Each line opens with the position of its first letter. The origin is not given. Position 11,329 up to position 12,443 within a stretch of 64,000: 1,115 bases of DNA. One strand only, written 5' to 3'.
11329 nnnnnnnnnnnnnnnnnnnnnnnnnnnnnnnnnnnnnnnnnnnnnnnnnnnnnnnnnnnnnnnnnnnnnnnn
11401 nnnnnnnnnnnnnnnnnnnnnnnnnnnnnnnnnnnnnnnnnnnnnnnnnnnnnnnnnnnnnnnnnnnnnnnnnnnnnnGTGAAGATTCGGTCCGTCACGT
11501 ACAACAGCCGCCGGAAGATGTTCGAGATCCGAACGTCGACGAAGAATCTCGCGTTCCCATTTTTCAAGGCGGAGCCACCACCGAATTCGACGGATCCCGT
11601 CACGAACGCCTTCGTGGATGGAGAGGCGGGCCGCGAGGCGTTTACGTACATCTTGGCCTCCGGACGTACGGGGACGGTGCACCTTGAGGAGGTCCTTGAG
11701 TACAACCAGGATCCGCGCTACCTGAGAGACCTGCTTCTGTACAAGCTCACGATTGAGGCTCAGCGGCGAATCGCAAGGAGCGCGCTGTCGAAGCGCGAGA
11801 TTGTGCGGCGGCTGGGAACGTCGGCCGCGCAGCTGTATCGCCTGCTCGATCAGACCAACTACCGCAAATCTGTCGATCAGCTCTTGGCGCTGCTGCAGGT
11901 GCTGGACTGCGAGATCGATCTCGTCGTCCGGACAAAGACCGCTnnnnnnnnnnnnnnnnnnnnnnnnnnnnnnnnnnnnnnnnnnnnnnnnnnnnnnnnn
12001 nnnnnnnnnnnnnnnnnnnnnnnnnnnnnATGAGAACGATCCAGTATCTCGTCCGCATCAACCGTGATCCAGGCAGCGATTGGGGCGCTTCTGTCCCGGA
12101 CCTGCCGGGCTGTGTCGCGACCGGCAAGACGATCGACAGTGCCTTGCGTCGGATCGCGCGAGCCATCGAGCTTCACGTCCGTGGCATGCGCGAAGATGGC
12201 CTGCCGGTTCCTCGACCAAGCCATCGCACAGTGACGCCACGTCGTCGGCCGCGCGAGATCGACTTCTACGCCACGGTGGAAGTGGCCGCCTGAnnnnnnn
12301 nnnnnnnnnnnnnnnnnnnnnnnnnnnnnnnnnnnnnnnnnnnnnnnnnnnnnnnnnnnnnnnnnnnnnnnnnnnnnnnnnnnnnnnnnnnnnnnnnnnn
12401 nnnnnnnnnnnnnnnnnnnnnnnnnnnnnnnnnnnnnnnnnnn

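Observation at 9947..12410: Integrase-less attC cassette array (CALIN-like) inserted inside the inositol ABC-transporter operon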

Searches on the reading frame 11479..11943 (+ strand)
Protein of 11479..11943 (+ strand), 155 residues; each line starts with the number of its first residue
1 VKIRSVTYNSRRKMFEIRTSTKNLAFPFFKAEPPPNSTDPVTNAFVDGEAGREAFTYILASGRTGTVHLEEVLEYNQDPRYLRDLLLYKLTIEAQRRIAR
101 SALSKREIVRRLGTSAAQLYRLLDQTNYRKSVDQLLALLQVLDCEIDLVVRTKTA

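Call 7: search_protein_families(library=pfam, proteins=[window:11479-11943:+], max_evalue=0.1)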
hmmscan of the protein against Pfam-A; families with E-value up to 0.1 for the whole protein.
window:11479-11943:+ (155 aa): 5 families
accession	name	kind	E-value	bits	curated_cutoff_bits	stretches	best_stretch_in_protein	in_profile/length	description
PF13443.12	HTH_26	-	5.6e-05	23.7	22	1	99-146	7-54/63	Cro/C1-type HTH DNA-binding domain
PF13744.12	HTH_37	-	7.6e-05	22.9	27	1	95-151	24-80/80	Helix-turn-helix domain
PF13560.12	HTH_31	-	0.0028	18.4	27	1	99-148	11-60/64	Helix-turn-helix domain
PF20935.2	DUF6847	-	0.02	15.3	27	1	78-146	63-132/141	Family of unknown function (DUF6847)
PF04218.19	CENP-B_N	-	0.076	13.1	21.2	0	92-125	13-45/53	CENP-B N-terminal DNA-binding domain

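Call 62: find_homologous_proteins(query=window:11479-11943:+, max_evalue=1e-10)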
Query window:11479-11943:+ (155 aa): 5674 proteins with E <= 1e-10 among 5767 candidates; the best 120 are listed.
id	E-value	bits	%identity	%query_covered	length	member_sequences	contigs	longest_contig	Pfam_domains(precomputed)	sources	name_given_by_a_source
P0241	1.3e-84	299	92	100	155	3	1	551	-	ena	-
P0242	1.2e-83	296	90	100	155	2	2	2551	-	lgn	-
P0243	1.6e-83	296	91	100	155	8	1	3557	-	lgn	-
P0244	2.2e-82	292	90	100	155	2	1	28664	-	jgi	-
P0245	4.9e-82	291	89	100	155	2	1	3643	-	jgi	jgi:hypothetical protein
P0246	5.9e-81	287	86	100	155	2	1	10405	PF13443.13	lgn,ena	-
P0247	7.2e-80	284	85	100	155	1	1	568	PF13443.13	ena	-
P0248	9.2e-80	283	85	100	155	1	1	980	PF13443.13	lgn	-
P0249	1.1e-79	283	85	100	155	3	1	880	-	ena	-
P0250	1.3e-79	283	85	100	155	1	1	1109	PF13443.13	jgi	jgi:hypothetical protein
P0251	1.6e-79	283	85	100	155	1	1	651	-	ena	-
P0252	2.2e-79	282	85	100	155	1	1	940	PF13443.13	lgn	-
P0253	2.3e-79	282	87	100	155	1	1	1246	-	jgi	jgi:predicted XRE-type DNA-binding protein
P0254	5.5e-79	281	84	100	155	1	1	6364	PF13443.13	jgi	jgi:hypothetical protein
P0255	1.2e-78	280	86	100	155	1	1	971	-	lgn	-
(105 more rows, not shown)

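Call 63: find_encoding_contigs(protein=P0244, flank=6000, max_places=2)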
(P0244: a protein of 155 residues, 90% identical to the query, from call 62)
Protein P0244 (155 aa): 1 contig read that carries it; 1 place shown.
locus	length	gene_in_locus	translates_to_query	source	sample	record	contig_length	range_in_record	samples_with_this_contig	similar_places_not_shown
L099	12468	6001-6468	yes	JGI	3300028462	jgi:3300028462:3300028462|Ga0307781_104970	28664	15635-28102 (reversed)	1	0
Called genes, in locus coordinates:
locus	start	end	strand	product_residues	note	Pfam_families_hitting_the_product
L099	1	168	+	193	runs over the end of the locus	PF02660:G3P_acyltransf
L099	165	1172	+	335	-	PF01210:NAD_Gly3P_dh_N, PF02558:ApbA (weak), PF02737:3HCDH_N (faint), PF03446:NAD_binding_2 (weak), PF03807:F420_oxidored, PF07479:NAD_Gly3P_dh_C, PF20618:GPD_NAD_C_bact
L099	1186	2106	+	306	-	PF02881:SRP54_N, PF13191:AAA_16 (weak), PF13604:AAA_30 (weak), PF00448:SRP54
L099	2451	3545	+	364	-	PF00383:dCMP_cyt_deam_1, PF14437:MafB19-deam, PF01872:RibD_C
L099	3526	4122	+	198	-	PF00677:Lum_binding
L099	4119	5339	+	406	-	PF00926:DHBP_synthase, PF00925:GTP_cyclohydro2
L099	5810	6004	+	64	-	PF13711:DUF4160 (weak)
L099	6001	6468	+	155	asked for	-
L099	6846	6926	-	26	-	-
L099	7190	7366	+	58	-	-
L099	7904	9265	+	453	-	PF02881:SRP54_N, PF00448:SRP54, PF13401:AAA_22 (weak), PF01656:CbiA (weak), PF02978:SRP_SPB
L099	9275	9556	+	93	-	PF00886:Ribosomal_S16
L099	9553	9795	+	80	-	PF13083:KH_KhpA-B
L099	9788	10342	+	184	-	PF01782:RimM, PF05239:PRC, PF24986:PRC_RimM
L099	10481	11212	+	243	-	PF01746:tRNA_m1G_MT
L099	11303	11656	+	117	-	PF01245:Ribosomal_L19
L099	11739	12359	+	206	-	PF01351:RNase_HII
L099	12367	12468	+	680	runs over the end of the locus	PF00515:TPR_1 (faint), PF07719:TPR_2 (faint), PF13174:TPR_6 (faint), PF13181:TPR_8 (faint), PF13414:TPR_11 (faint), PF13424:TPR_12 (faint), PF13428:TPR_14 (faint), PF14559:TPR_19 (weak), +5 more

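Call 64: find_encoding_contigs(protein=P0246, flank=6000, max_places=2)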
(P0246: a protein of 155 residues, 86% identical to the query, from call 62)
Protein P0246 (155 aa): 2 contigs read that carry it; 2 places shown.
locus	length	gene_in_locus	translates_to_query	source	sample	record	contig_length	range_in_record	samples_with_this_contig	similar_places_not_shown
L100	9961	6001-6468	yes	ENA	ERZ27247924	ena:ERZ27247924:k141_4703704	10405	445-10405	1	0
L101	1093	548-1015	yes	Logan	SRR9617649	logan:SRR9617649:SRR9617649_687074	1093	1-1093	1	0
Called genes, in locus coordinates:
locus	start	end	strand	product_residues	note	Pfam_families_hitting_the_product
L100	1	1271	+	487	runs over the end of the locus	PF00474:SSF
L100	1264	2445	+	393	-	PF00144:Beta-lactamase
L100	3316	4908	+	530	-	PF00801:PKD (faint), PF09134:Invasin_D3 (weak), PF02369:Big_1 (weak), PF18911:PKD_4 (weak)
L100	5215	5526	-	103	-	PF01909:NTP_transf_2, PF18765:Polbeta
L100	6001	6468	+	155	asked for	PF13443:HTH_26 (faint)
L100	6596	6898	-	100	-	PF18480:DUF5615 (weak)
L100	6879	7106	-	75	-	PF04255:DUF433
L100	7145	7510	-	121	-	-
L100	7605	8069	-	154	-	-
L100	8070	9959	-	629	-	?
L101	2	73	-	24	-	?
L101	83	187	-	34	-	-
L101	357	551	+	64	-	-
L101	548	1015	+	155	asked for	PF13443:HTH_26 (faint)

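Call 69: search_protein_families(library=ncbifam, proteins=[window:11479-11943:+], max_evalue=0.00001)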
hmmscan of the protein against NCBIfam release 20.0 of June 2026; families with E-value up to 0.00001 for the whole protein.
window:11479-11943:+ (155 aa): 0 families

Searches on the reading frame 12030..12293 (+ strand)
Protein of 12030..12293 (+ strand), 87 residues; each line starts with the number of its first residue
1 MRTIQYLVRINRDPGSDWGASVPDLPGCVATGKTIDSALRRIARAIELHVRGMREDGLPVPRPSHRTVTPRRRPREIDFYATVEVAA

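Call 7: search_protein_families(library=pfam, proteins=[window:12030-12290:+], max_evalue=0.1)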
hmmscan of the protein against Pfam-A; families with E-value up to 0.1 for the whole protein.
window:12030-12290:+ (87 aa): 2 families
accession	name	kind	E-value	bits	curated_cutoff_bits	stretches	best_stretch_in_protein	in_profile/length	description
PF15919.11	HicB_lk_antitox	-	2.4e-12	47.5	27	1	6-65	1-60/123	HicB_like antitoxin of bacterial toxin-antitoxin system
PF21748.3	UPF0150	-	7.8e-05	23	27.3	1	17-61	20-64/64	UPF0150-like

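Call 11: find_encoding_contigs(protein=window:12030-12293:+, flank=10000, max_places=10)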
Protein window:12030-12293:+ (87 aa): 1 contig read that carries it; 1 place shown.
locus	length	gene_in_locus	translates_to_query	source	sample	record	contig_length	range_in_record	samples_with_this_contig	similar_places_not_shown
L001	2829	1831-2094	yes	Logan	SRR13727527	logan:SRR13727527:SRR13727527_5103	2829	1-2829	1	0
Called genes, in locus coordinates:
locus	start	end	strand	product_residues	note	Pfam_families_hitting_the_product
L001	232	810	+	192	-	-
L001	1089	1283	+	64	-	PF13711:DUF4160 (weak)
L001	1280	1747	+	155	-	-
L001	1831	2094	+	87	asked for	PF15919:HicB_lk_antitox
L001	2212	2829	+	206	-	?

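Call 44: find_homologous_proteins(query=window:12030-12290:+, max_evalue=1e-8)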
Query window:12030-12290:+ (87 aa): 1679 proteins with E <= 1e-8 among 1691 candidates; the best 120 are listed.
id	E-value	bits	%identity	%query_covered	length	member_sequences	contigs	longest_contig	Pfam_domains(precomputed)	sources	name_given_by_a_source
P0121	2.7e-48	179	92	100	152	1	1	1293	PF15919.12,PF07927.18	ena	-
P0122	3.1e-47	176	91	100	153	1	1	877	PF15919.12,PF07927.18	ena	-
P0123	5.4e-47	175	89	100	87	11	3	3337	PF15919.12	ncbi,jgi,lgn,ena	-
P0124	8.3e-47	175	91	100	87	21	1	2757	PF15919.12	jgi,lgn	-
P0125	1.2e-46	174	91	100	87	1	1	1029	PF15919.12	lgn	-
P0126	2.2e-46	173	91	100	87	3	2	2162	PF15919.12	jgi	jgi:predicted RNase H-like HicB family nuclease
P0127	3.6e-46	172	87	100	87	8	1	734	PF15919.12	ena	-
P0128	5.4e-46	172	90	100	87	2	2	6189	PF15919.12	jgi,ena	jgi:predicted RNase H-like HicB family nuclease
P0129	8.2e-46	171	90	100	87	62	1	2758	PF15919.12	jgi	jgi:predicted RNase H-like HicB family nuclease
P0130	8.7e-46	171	90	100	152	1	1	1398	PF15919.12,PF07927.18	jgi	jgi:predicted RNase H-like HicB family nuclease/predicted RNA binding protein YcfA (HicA-like mRNA i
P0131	1.4e-45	171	91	100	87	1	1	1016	PF15919.12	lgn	-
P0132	1.8e-45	170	86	100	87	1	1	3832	PF15919.12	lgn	-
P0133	2.1e-45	170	90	100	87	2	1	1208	PF15919.12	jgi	-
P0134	2.3e-45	170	89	100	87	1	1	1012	PF15919.12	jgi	jgi:predicted RNase H-like HicB family nuclease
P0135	2.8e-45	170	89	100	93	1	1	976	PF15919.12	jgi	jgi:predicted RNase H-like HicB family nuclease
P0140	4.1e-45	169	92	100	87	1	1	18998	PF15919.12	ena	-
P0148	7.8e-45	168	89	100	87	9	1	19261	PF15919.12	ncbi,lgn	-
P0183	1.3e-43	164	87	100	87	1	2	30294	PF15919.12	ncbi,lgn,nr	ncbi:MAG: type II toxin-antitoxin system HicB family antitoxin [Acidobacteria bacterium]|nr:type II 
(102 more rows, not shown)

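Call 45: find_encoding_contigs(protein=P0140, flank=10000, max_places=2)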
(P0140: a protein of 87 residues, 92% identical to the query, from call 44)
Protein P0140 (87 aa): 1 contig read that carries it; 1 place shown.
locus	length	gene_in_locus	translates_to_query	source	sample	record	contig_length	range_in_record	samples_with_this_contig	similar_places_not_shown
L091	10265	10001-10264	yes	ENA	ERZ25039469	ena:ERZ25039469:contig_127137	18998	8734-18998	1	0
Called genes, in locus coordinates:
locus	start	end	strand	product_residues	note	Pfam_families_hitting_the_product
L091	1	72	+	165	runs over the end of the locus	-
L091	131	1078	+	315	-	-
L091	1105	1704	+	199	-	PF02310:B12-binding (faint)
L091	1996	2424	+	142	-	PF04055:Radical_SAM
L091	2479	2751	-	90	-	-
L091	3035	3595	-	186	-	-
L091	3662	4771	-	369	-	PF02310:B12-binding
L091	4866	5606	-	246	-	PF05175:MTS, PF13489:Methyltransf_23 (weak), PF02475:TRM5-TYW2_MTfase (weak), PF06325:PrmA, PF03602:Cons_hypoth95 (weak), PF13847:Methyltransf_31, PF08241:Methyltransf_11, PF13649:Methyltransf_25, +1 more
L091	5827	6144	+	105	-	PF02604:PhdYeFM_antitox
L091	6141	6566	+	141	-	PF01850:PIN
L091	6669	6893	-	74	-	-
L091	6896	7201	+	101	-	-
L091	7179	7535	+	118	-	PF02604:PhdYeFM_antitox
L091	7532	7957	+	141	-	PF01850:PIN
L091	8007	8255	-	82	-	-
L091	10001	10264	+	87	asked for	PF15919:HicB_lk_antitox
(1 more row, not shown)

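Call 46: find_encoding_contigs(protein=P0148, flank=10000, max_places=2)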
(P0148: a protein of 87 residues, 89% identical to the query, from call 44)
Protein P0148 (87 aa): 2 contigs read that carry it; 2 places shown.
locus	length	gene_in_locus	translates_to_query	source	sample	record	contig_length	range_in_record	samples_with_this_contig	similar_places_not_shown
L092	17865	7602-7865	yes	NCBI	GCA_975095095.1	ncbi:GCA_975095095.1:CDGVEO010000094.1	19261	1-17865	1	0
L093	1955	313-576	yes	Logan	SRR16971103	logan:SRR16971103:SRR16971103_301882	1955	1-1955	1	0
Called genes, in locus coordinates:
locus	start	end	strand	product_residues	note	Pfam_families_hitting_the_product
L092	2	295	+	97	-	?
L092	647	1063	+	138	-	PF00069:Pkinase, PF07714:PK_Tyr_Ser-Thr (weak)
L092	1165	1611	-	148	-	-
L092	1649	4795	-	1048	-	PF13620:CarboxypepD_reg, PF13715:CarbopepD_reg_2 (faint), PF25183:OMP_b-brl_4, PF00593:TonB_dep_Rec_b-barrel, PF25183:OMP_b-brl_4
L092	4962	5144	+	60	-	-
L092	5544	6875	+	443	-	PF01979:Amidohydro_1, PF07969:Amidohydro_3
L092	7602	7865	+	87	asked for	PF15919:HicB_lk_antitox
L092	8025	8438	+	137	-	-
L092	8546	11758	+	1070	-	PF07635:PSCyt1, PF07583:PSCyt2, PF07587:PSD1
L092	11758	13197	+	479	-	PF07394:DUF1501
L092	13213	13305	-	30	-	-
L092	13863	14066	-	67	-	-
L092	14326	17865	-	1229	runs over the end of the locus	PF13620:CarboxypepD_reg, PF13715:CarbopepD_reg_2 (weak), PF25183:OMP_b-brl_4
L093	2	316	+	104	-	?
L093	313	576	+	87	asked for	PF15919:HicB_lk_antitox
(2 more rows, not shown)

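Call 47: find_encoding_contigs(protein=P0183, flank=10000, max_places=2)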
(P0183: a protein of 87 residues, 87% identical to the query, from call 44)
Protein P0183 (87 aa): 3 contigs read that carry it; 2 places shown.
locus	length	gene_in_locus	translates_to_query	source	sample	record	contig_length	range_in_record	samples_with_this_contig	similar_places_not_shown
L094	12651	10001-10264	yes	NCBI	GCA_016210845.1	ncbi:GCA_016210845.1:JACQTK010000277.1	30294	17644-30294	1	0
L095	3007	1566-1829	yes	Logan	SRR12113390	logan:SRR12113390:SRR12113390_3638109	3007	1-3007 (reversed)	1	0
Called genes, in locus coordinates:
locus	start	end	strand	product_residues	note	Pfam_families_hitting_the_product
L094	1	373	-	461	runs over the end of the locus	PF00072:Response_reg, PF00158:Sigma54_activat, PF14532:Sigma54_activ_2, PF00004:AAA, PF07728:AAA_5, PF25601:AAA_lid_14, PF02954:HTH_8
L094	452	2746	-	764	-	PF19312:NtrY_N, PF00672:HAMP, PF00989:PAS, PF08448:PAS_4 (weak), PF00512:HisKA, PF02518:HATPase_c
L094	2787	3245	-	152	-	PF22811:Zn_ribbon_NrdR, PF03477:ATP-cone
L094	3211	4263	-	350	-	PF03706:LPG_synthase_TM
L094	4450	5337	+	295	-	PF01259:SAICAR_synt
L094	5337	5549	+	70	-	PF02954:HTH_8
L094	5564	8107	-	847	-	PF02353:CMAS, PF13489:Methyltransf_23, PF13847:Methyltransf_31 (weak), PF08241:Methyltransf_11, PF08242:Methyltransf_12, PF13649:Methyltransf_25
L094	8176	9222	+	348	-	PF00753:Lactamase_B, PF23023:Anti-Pycsar_Apyc1 (weak), PF12706:Lactamase_B_2 (weak)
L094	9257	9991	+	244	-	PF00702:Hydrolase, PF13419:HAD_2, PF13242:Hydrolase_like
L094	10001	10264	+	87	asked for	PF15919:HicB_lk_antitox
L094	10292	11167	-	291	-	-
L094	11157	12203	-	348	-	PF13439:Glyco_transf_4 (faint), PF20706:GT4-conflict, PF13524:Glyco_trans_1_2 (faint), PF00534:Glycos_transf_1, PF13692:Glyco_trans_1_4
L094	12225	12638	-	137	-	PF01242:PTPS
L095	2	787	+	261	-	?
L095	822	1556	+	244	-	PF00702:Hydrolase, PF13419:HAD_2, PF13242:Hydrolase_like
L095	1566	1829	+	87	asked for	PF15919:HicB_lk_antitox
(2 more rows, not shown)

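Call 69: search_protein_families(library=ncbifam, proteins=[window:12030-12290:+], max_evalue=0.00001)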
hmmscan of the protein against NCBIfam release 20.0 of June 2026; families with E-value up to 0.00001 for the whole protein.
window:12030-12290:+ (87 aa): 0 families
